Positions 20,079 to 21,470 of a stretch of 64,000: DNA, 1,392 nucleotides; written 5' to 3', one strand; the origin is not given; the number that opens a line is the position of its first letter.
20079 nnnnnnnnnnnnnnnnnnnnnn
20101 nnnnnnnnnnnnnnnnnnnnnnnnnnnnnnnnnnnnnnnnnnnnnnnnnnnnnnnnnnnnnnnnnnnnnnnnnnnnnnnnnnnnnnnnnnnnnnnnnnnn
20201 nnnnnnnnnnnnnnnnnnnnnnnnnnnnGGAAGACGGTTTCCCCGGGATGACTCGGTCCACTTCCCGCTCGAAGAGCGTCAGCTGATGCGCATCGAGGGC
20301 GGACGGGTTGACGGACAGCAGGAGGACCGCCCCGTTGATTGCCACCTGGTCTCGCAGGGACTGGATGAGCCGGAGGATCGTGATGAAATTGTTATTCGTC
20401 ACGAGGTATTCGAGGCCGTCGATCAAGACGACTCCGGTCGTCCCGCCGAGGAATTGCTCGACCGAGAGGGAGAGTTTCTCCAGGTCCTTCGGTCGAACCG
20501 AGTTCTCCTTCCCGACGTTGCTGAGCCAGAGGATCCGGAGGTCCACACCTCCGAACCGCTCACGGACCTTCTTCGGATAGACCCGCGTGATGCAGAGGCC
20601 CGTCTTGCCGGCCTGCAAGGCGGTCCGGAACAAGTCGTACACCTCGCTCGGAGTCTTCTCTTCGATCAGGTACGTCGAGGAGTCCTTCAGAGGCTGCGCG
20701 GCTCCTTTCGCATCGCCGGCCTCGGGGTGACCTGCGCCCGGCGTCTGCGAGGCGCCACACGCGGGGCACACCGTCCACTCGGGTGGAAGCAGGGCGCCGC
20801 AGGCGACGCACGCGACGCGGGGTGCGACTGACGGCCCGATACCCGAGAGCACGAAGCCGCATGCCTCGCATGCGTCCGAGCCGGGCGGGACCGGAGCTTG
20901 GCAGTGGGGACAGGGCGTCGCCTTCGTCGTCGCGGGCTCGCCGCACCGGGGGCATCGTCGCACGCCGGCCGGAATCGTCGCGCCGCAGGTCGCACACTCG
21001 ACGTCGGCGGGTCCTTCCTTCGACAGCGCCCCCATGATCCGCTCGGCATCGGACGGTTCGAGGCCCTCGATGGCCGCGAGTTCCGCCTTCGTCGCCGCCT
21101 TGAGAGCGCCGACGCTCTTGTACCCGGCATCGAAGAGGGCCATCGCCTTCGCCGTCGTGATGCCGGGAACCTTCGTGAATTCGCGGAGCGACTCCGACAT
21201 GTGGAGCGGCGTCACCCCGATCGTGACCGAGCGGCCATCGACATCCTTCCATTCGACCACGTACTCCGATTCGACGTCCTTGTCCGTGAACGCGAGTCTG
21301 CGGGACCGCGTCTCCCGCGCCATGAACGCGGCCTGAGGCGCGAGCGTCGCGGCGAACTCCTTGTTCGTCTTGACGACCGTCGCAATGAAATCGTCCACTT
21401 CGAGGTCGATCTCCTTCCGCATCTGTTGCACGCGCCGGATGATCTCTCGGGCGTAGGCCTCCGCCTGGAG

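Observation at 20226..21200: Isoleucyl-tRNA synthetase reads through in frame into an HhH / multi-zinc-ribbon / DUF835-like module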

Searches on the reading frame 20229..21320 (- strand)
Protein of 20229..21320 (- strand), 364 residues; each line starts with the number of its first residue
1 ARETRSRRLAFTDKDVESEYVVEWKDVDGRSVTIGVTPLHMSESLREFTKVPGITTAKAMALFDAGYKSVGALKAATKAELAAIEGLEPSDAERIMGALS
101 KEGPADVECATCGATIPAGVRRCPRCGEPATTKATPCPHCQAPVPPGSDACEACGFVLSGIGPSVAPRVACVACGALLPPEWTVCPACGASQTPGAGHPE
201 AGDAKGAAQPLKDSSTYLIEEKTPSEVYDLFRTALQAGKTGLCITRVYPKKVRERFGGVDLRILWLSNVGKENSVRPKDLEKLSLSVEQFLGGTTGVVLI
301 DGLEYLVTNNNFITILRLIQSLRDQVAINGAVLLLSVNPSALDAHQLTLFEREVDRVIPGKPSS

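Call 3: search_protein_families(library=pfam, proteins=[window:20229-21200:-], max_evalue=1)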
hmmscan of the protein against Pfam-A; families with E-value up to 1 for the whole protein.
window:20229-21200:- (324 aa): 19 families
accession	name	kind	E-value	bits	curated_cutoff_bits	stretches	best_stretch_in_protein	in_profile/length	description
PF05763.18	DUF835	-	2.6e-32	111.9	33.1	1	182-313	3-135/136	Protein of unknown function (DUF835)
PF12773.13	DZR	-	5.8e-17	62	27.3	2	97-149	1-45/45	Double zinc ribbon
PF13240.11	Zn_Ribbon_1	-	8.2e-13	48.1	25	3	97-117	2-22/23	zinc-ribbon domain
PF14520.12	HHH_5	-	3.2e-11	44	27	1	6-59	2-55/57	Helix-hairpin-helix domain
PF13248.11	Zn_ribbon_3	-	5.7e-08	32.4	27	2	129-150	3-24/26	zinc-ribbon domain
PF17032.10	Zn_ribbon_15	-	6.8e-05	24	28.9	1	67-87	53-73/73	zinc-ribbon family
PF00633.29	HHH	-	0.0012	19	24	0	29-46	1-18/30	Helix-hairpin-helix motif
PF18912.6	DZR_2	-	0.0012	19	27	2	81-117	8-45/56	Double zinc ribbon domain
PF24463.1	DUF7577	-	0.0026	17.8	28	1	67-89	3-25/27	Domain of unknown function (DUF7577)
PF10391.15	DNA_pol_lambd_f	-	0.0062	16.8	29.8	1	6-41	1-36/51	Fingers domain of DNA polymerase lambda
PF12172.15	zf-ChsH2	-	0.026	14.7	23.2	1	131-151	14-34/37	ChsH2, rubredoxin-like zinc ribbon domain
PF05729.18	NACHT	-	0.027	14.7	26.7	1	257-307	84-138/167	NACHT domain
PF13397.12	RbpA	-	0.028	15.4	25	0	133-197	42-103/105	RNA polymerase-binding protein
PF25453.1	DUF7898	-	0.03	15.2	27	1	5-44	3-42/80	Domain of unknown function (DUF7898)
PF01155.25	HypA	-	0.033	14.7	28.9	1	62-91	66-97/112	Hydrogenase/urease nickel incorporation, metallochaperone, hypA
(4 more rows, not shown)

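Call 4: search_protein_families(library=ncbifam, proteins=[window:20229-21200:-], max_evalue=1)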
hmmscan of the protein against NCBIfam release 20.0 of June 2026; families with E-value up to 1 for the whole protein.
window:20229-21200:- (324 aa): 15 families
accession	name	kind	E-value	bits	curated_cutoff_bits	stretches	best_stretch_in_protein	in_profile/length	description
NF009401.0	PRK12766.1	equivalog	8e-05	22.4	239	1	4-57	8-61/238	50S ribosomal protein L32e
TIGR02239.1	recomb_RAD51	equivalog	0.00014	21.1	478.05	1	12-71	7-66/316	DNA repair protein RAD51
NF003301.0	PRK04301.1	equivalog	0.00017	20.9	259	1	6-59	5-58/316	DNA repair and recombination protein RadA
NF001308.0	PRK00254.1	equivalog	0.00032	19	1216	1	3-57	642-696/720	ATP-dependent DNA helicase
TIGR02236.1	recomb_radA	equivalog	0.00036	20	361.15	1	8-59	2-53/311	DNA repair and recombination protein RadA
NF052589.1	ArlH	equivalog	0.00038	20.2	215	1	254-316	115-178/229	archaellum protein ArlH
NF049953.1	ribbon_DG_selen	exception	0.0013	18.7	130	2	46-87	128-168/172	zinc ribbon-containing (seleno)protein DG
NF002654.0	PRK02362.1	equivalog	0.0044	15.4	887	1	3-64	649-708/739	ATP-dependent DNA helicase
NF051898.1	MBSP1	equivalog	0.016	14.7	320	1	61-88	45-72/289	biosurfactant protein 1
NF001824.0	PRK00558.1-5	equivalog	0.038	12.4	451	1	8-62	594-647/652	excinuclease ABC subunit UvrC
NF011260.0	PRK14666.1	equivalog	0.042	12.6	649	1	7-60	638-690/698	excinuclease ABC subunit C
TIGR01259.1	comE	subfamily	0.044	13.8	152.35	0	31-56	60-85/120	comEA protein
NF011149.0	PRK14559.1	equivalog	0.18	10.5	374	1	68-118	3-51/642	serine/threonine phosphatase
TIGR02238.1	recomb_DMC1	equivalog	0.19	10.8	447.7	0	13-61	8-56/314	meiotic recombinase Dmc1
NF041664.1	RNAP_arch_Epp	equivalog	0.33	10.9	50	1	130-153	2-23/57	transcription elongation factor subunit Spt4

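Call 6: find_homologous_proteins(query=window:20229-21320:-, max_evalue=0.001)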
Query window:20229-21320:- (364 aa): 160 proteins with E <= 0.001 among 8000 candidates; the best 120 are listed.
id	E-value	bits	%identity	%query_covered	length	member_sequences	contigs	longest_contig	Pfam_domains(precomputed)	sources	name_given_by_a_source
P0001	4.3e-231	784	96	100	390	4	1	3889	PF13240.12,PF14520.13,PF05763.19,PF12773.14,PF17032.11,PF13248.12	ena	-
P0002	5.6e-149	514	65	99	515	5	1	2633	PF13240.12,PF14520.13,PF05763.19,PF12773.14,PF19302.5,PF13248.12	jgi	jgi:RNA polymerase subunit RPABC4/transcription elongation factor Spt4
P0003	1.5e-148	513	91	70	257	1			PF13240.12,PF14520.13,PF05763.19,PF12773.14,PF17032.11,PF13248.12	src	-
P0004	3.6e-147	508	64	100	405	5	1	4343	PF13240.12,PF14520.13,PF05763.19,PF12773.14,PF13248.12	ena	-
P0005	2.1e-142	492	63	98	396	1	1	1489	PF13240.12,PF14520.13,PF05763.19,PF12773.14,PF13248.12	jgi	-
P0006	4.3e-142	491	63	98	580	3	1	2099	PF13240.12,PF14520.13,PF05763.19,PF12773.14,PF17032.11,PF19302.5,PF13248.12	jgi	-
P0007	4.1e-140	485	61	98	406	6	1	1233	PF18912.7,PF13240.12,PF14520.13,PF05763.19,PF12773.14,PF17032.11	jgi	-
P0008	1.1e-139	484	62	98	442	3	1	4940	PF13240.12,PF14520.13,PF05763.19,PF12773.14,PF17032.11,PF19302.5,PF13248.12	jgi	-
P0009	8.4e-138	477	61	98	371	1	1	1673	PF18912.7,PF13240.12,PF14520.13,PF05763.19,PF12773.14,PF13248.12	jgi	jgi:RNA polymerase subunit RPABC4/transcription elongation factor Spt4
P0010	9.2e-138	477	60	98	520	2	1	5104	PF18912.7,PF13240.12,PF14520.13,PF05763.19,PF12773.14,PF17032.11,PF19302.5,PF13248.12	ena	-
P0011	4.4e-131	455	58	98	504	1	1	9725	PF13240.12,PF14520.13,PF05763.19,PF12773.14,PF19302.5,PF13248.12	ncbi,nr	ncbi:MAG TPA: DUF835 domain-containing protein, partial [Thermoplasmata archaeon]|nr:DUF835 domain-c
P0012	4.6e-125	435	63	87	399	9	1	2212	PF13240.12,PF14520.13,PF05763.19,PF12773.14,PF17032.11,PF13248.12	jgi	-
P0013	5.5e-124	432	60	91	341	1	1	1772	PF13240.12,PF14520.13,PF05763.19,PF12773.14,PF17032.11,PF13248.12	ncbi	-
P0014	1.7e-121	424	57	100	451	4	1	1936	PF14520.13,PF05763.19,PF19302.5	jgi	jgi:isoleucyl-tRNA synthetase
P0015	5.6e-120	419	56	100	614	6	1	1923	PF08264.20,PF14520.13,PF05763.19,PF19302.5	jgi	jgi:isoleucyl-tRNA synthetase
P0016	7.8e-119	415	58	100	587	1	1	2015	PF08264.20,PF14520.13,PF05763.19,PF19302.5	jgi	jgi:isoleucyl-tRNA synthetase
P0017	8.2e-119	415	57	98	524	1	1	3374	PF13240.12,PF14520.13,PF05763.19,PF12773.14,PF19302.5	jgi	jgi:isoleucyl-tRNA synthetase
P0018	5.6e-117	409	56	100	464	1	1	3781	PF14520.13,PF05763.19,PF19302.5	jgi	jgi:isoleucyl-tRNA synthetase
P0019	2.8e-101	357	50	98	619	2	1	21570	PF18912.7,PF13240.12,PF14520.13,PF05763.19,PF12773.14,PF17032.11,PF10571.16,PF19302.5,PF13248.12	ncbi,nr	ncbi:MAG: DUF835 domain-containing protein [Methanobacteriota archaeon]|nr:MAG: DUF835 domain-contai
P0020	2.2e-100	354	58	76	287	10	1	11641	PF13240.12,PF05763.19,PF12773.14,PF17032.11,PF13248.12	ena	-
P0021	6.0e-98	346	50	98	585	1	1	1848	PF14520.13,PF05763.19,PF19302.5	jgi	-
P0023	5.4e-95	337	59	68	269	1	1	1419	PF13240.12,PF05763.19,PF12773.14,PF17032.11,PF13248.12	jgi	-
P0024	6.1e-95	336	40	98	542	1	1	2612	PF18912.7,PF13240.12,PF10005.15,PF14520.13,PF05763.19,PF12773.14,PF17032.11,PF19302.5,PF13248.12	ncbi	ncbi:MAG: DUF835 domain-containing protein, partial [Thermoplasmata archaeon]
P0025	6.9e-90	320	59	70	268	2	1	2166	PF18912.7,PF13240.12,PF05763.19,PF12773.14,PF17032.11,PF10571.16,PF13248.12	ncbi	ncbi:MAG: DUF835 domain-containing protein, partial [Candidatus Thermoplasmatota archaeon]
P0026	1.1e-88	316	60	41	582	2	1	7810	PF12826.14,PF13240.12,PF14520.13,PF05763.19,PF12773.14,PF19302.5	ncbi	-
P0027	2.7e-88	315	49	87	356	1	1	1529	PF18912.7,PF13240.12,PF14520.13,PF05763.19,PF12773.14,PF17032.11,PF13248.12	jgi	-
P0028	1.2e-87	312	65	62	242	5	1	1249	PF13240.12,PF05763.19,PF12773.14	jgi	-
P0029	4.5e-84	301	61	64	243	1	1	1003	PF13240.12,PF05763.19,PF12773.14,PF13248.12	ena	-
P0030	3.3e-83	298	34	98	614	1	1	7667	PF12826.14,PF13240.12,PF14520.13,PF05763.19,PF12773.14,PF00633.30,PF19302.5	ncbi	-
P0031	1.4e-81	292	39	98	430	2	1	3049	PF14520.13,PF05763.19,PF12773.14,PF00633.30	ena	-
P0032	2.5e-80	288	35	85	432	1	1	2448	PF12826.14,PF13240.12,PF14520.13,PF05763.19,PF12773.14,PF10571.16,PF00633.30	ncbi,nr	ncbi:MAG: DUF835 domain-containing protein, partial [Thermoplasmata archaeon]|nr:DUF835 domain-conta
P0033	5.3e-80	287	39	98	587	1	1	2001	PF14520.13,PF05763.19,PF12773.14,PF19302.5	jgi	jgi:predicted amidophosphoribosyltransferase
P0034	7.9e-80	287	38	97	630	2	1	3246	PF12826.14,PF13240.12,PF14520.13,PF05763.19,PF12773.14,PF12836.14,PF00633.30,PF19302.5,PF13248.12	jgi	-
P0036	9.6e-79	283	40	97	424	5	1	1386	PF14520.13,PF05763.19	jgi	-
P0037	3.8e-78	281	38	98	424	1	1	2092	PF10391.16,PF14520.13,PF05763.19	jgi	jgi:predicted amidophosphoribosyltransferase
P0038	6.0e-78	280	40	98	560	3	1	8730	PF14520.13,PF03118.22,PF05763.19,PF19302.5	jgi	jgi:archaellum component FlaF (FlaF/FlaG flagellin family)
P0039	2.2e-77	279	38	98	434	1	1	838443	PF12826.14,PF10391.16,PF14520.13,PF03118.22,PF05763.19,PF12773.14,PF12836.14,PF00633.30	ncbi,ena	-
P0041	2.0e-76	275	39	93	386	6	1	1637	PF12826.14,PF14520.13,PF05763.19,PF00633.30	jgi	jgi:RNA polymerase subunit RPABC4/transcription elongation factor Spt4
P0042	3.0e-74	268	63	56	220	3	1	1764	PF05763.19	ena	-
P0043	4.1e-74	268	64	56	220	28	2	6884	PF05763.19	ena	-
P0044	6.5e-74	267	44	94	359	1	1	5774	PF12826.14,PF14520.13,PF05763.19,PF00633.30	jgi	jgi:predicted flap endonuclease-1-like 5' DNA nuclease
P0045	2.0e-73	266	40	97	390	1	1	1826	PF14520.13,PF05763.19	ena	-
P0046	4.0e-73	265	65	53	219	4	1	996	PF05763.19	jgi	jgi:hypothetical protein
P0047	1.6e-72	263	61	42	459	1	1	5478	PF12826.14,PF14520.13,PF05763.19,PF00633.30,PF19302.5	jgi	jgi:hypothetical protein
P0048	6.7e-72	261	38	98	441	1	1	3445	PF10391.16,PF14520.13,PF03118.22,PF05763.19,PF00633.30,PF19302.5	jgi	jgi:hypothetical protein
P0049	1.6e-71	259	39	99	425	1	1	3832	PF12826.14,PF14520.13,PF05763.19,PF19302.5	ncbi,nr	ncbi:MAG TPA: DUF835 domain-containing protein, partial [Thermoplasmata archaeon]|nr:DUF835 domain-c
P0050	1.6e-71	259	60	41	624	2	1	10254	PF08264.20,PF14520.13,PF05763.19,PF19302.5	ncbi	ncbi:MAG: DUF835 domain-containing protein, partial [Thermoplasmata archaeon]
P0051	6.6e-71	257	41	99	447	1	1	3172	PF12826.14,PF14520.13,PF05763.19,PF12836.14,PF00633.30,PF19302.5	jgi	jgi:predicted flap endonuclease-1-like 5' DNA nuclease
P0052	3.9e-70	255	61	41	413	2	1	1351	PF12826.14,PF14520.13,PF05763.19,PF19302.5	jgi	jgi:hypothetical protein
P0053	1.1e-69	253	37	97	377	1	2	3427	PF10391.16,PF14520.13,PF03118.22,PF05763.19,PF00633.30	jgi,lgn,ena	-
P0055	2.7e-69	252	38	92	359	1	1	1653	PF10391.16,PF14520.13,PF05763.19,PF00633.30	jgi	-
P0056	3.4e-69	252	42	99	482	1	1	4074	PF14520.13,PF05763.19,PF19302.5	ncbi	ncbi:MAG: DUF835 domain-containing protein, partial [Thermoplasmata archaeon]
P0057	6.5e-69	251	38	98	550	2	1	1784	PF10391.16,PF14520.13,PF03118.22,PF05763.19,PF19302.5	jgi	jgi:hypothetical protein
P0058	7.5e-69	251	41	99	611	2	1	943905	PF08264.20,PF14520.13,PF05763.19,PF00633.30,PF19302.5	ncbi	-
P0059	7.7e-69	251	37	97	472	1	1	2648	PF10391.16,PF14520.13,PF05763.19,PF00633.30,PF19302.5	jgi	jgi:hypothetical protein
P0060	8.1e-69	250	36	97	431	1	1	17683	PF14520.13,PF05763.19,PF12836.14,PF00633.30,PF19302.5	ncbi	-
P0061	8.5e-68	247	41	85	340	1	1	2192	PF10391.16,PF14520.13,PF03118.22,PF05763.19,PF00633.30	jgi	jgi:rhodanese-related sulfurtransferase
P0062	6.8e-67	244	37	97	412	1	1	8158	PF12826.14,PF10391.16,PF14520.13,PF03118.22,PF05763.19,PF12836.14,PF14229.13,PF00633.30,PF19302.5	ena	-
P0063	2.5e-66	242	57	56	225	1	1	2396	PF05763.19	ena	-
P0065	2.6e-65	239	52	61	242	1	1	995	PF13240.12,PF05763.19,PF12773.14,PF10571.16,PF13248.12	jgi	jgi:RNA polymerase subunit RPABC4/transcription elongation factor Spt4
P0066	3.0e-65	239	36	97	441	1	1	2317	PF10391.16,PF14520.13,PF03118.22,PF05763.19,PF00633.30,PF19302.5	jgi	jgi:hypothetical protein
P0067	3.9e-65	238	40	90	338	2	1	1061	PF12826.14,PF14520.13,PF05763.19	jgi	-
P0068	4.0e-65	238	46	83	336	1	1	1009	PF14520.13,PF05763.19,PF19302.5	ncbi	ncbi:MAG: DUF835 domain-containing protein, partial [Candidatus Thermoplasmatota archaeon]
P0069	1.8e-64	236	43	85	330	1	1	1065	PF12826.14,PF14520.13,PF05763.19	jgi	jgi:hypothetical protein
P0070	5.7e-64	234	37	99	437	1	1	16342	PF05763.19,PF19302.5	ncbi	ncbi:MAG: DUF835 domain-containing protein, partial [Thermoplasmata archaeon]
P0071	1.2e-63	233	51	52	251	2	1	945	PF14520.13,PF05763.19,PF00633.30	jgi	jgi:hypothetical protein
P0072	1.5e-63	233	37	97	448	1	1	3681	PF14520.13,PF05763.19,PF00633.30,PF19302.5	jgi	jgi:rubredoxin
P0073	3.2e-63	232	41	88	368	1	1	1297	PF12826.14,PF10391.16,PF14520.13,PF05763.19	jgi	-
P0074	6.1e-63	231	52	51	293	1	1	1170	PF14520.13,PF05763.19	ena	-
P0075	6.3e-63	231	52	52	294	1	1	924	PF14520.13,PF05763.19,PF00633.30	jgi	jgi:hypothetical protein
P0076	7.2e-63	231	60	41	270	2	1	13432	PF14520.13,PF05763.19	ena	-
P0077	9.7e-63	230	54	55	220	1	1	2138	PF05763.19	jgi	-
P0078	1.6e-62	230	41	77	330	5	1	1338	PF13240.12,PF14520.13,PF05763.19,PF12773.14,PF17032.11,PF13248.12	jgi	jgi:uncharacterized Zn finger protein (UPF0148 family)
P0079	1.7e-62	230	38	84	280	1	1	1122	PF14520.13,PF05763.19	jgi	jgi:hypothetical protein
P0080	1.8e-62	230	39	75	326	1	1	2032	PF14520.13,PF05763.19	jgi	jgi:predicted amidophosphoribosyltransferase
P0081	3.6e-62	229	50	55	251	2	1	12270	PF14520.13,PF05763.19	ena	-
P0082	4.1e-62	228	57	45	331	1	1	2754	PF12826.14,PF14520.13,PF05763.19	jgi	jgi:predicted flap endonuclease-1-like 5' DNA nuclease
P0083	1.9e-61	226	37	85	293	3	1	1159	PF14520.13,PF05763.19,PF00633.30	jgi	-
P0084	6.2e-61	225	38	85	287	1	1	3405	PF14520.13,PF05763.19,PF00633.30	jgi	-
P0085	7.1e-61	224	36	99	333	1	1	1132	PF14520.13,PF05763.19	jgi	-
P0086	2.4e-60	223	57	46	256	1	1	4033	PF14520.13,PF05763.19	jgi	jgi:hypothetical protein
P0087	3.6e-60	222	38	82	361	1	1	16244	PF14559.13,PF14520.13,PF05763.19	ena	-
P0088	1.1e-59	220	40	83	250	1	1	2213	PF14520.13,PF05763.19,PF00633.30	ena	-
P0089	2.1e-59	220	51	51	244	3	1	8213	PF14520.13,PF05763.19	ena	-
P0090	6.5e-59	218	36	79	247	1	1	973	PF12826.14,PF14520.13,PF05763.19,PF12836.14,PF00633.30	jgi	-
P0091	9.7e-59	217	36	91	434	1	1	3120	PF12826.14,PF14520.13,PF05763.19,PF12836.14,PF00633.30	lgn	-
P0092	1.3e-58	217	41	84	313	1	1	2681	PF12826.14,PF14520.13,PF05763.19,PF00633.30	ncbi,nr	ncbi:TPA: DUF835 domain-containing protein, partial [Thermoplasmata archaeon]|nr:DUF835 domain-conta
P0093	2.4e-58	216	54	47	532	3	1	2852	PF12826.14,PF14520.13,PF05763.19,PF00633.30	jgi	-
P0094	3.9e-58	215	48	51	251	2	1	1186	PF12826.14,PF13240.12,PF14520.13,PF05763.19,PF00633.30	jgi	jgi:hypothetical protein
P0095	6.8e-58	215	51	52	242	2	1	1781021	PF12826.14,PF14520.13,PF05763.19,PF00633.30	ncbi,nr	ncbi:MAG: DUF835 domain-containing protein [Methanomassiliicoccales archaeon]|nr:DUF835 domain-conta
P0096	1.1e-57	214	56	52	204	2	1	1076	PF05763.19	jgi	jgi:hypothetical protein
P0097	1.8e-57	213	47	61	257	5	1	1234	PF13240.12,PF05763.19,PF12773.14,PF10571.16,PF13248.12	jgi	jgi:hypothetical protein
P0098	3.9e-57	212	58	46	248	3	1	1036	PF14520.13,PF05763.19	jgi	jgi:hypothetical protein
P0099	7.9e-57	211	61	44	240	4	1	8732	PF05763.19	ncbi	ncbi:MAG: DUF835 domain-containing protein, partial [Thermoplasmata archaeon]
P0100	1.7e-56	210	62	41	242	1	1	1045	PF05763.19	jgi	-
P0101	2.5e-56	209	42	79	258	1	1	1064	PF05763.19,PF12773.14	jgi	jgi:hypothetical protein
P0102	3.2e-56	209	58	43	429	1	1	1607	PF14520.13,PF05763.19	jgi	jgi:rubrerythrin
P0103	7.6e-55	204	36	98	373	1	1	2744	PF22931.5,PF14520.13,PF05763.19,PF19302.5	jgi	jgi:hypothetical protein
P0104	9.0e-55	204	40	81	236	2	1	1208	PF13240.12,PF05763.19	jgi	jgi:hypothetical protein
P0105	1.5e-54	203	60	41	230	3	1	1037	PF14520.13,PF05763.19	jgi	jgi:hypothetical protein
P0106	1.7e-54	203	36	86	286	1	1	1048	PF12826.14,PF14520.13,PF05763.19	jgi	jgi:hypothetical protein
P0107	2.2e-54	203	61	44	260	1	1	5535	PF05763.19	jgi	jgi:tetratricopeptide (TPR) repeat protein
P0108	3.6e-54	202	36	88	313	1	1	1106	PF12826.14,PF18912.7,PF13240.12,PF14520.13,PF05763.19,PF12773.14,PF10571.16,PF00633.30,PF13248.12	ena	-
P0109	3.7e-54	202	58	46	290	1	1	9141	PF14520.13,PF05763.19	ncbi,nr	ncbi:MAG: hypothetical protein A3K67_03185 [Euryarchaeota archaeon RBG_16_62_10]|nr:MAG: hypothetica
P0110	7.7e-54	201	59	43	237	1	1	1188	PF14520.13,PF05763.19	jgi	jgi:hypothetical protein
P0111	9.8e-54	201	61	41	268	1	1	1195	PF14520.13,PF05763.19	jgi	-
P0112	1.4e-53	200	54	48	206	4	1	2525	PF05763.19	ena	-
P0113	1.8e-53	200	49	59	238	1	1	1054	PF14520.13,PF05763.19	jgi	jgi:hypothetical protein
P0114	1.8e-53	200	62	42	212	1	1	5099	PF05763.19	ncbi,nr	ncbi:MAG: DUF835 domain-containing protein [Thermoplasmata archaeon]|nr:DUF835 domain-containing pro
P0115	4.6e-53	199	61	41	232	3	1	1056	PF14520.13,PF05763.19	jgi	jgi:hypothetical protein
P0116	6.2e-53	198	62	41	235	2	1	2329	PF05763.19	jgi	jgi:hypothetical protein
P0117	9.5e-53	198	58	46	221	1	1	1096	PF14520.13,PF05763.19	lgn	-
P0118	1.2e-52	197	49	62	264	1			PF05763.19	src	-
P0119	5.7e-52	195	56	47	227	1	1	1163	PF14520.13,PF05763.19,PF00633.30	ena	-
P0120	1.1e-51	194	57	46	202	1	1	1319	PF05763.19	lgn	-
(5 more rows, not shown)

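Call 7: find_encoding_contigs(protein=P0058, flank=6000, max_places=3)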
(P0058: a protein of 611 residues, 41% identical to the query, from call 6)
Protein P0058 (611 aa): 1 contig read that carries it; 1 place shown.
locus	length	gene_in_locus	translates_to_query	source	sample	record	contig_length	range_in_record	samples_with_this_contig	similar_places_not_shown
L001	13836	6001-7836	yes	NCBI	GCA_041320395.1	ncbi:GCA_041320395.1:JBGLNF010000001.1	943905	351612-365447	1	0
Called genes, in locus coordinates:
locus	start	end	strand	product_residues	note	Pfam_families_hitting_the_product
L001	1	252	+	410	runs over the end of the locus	PF07690:MFS_1, PF12832:MFS_1_like (faint), PF07690:MFS_1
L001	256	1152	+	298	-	PF03415:Peptidase_C11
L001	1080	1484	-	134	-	PF00210:Ferritin (faint), PF02915:Rubrerythrin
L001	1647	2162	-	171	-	PF01870:Hjc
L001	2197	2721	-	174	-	-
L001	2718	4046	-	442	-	PF01336:tRNA_anti-codon, PF00152:tRNA-synt_2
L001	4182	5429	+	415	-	PF00999:Na_H_Exchanger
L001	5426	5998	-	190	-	PF03151:TPT (faint), PF00892:EamA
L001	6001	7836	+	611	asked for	PF08264:Anticodon_1, PF19302:DUF5915, PF14520:HHH_5 (weak), PF00633:HHH (faint), PF14520:HHH_5 (weak), PF05763:DUF835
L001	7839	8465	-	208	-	PF01989:AcnX_swivel_put, PF00293:NUDIX, PF14815:NUDIX_4 (faint)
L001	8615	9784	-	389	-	PF04412:AcnX, PF28403:AcnX_2nd, PF28406:AcnX_3rd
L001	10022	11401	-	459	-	PF00892:EamA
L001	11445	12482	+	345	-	-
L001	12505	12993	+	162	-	PF03061:4HBT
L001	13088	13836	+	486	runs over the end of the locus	PF06253:MTTB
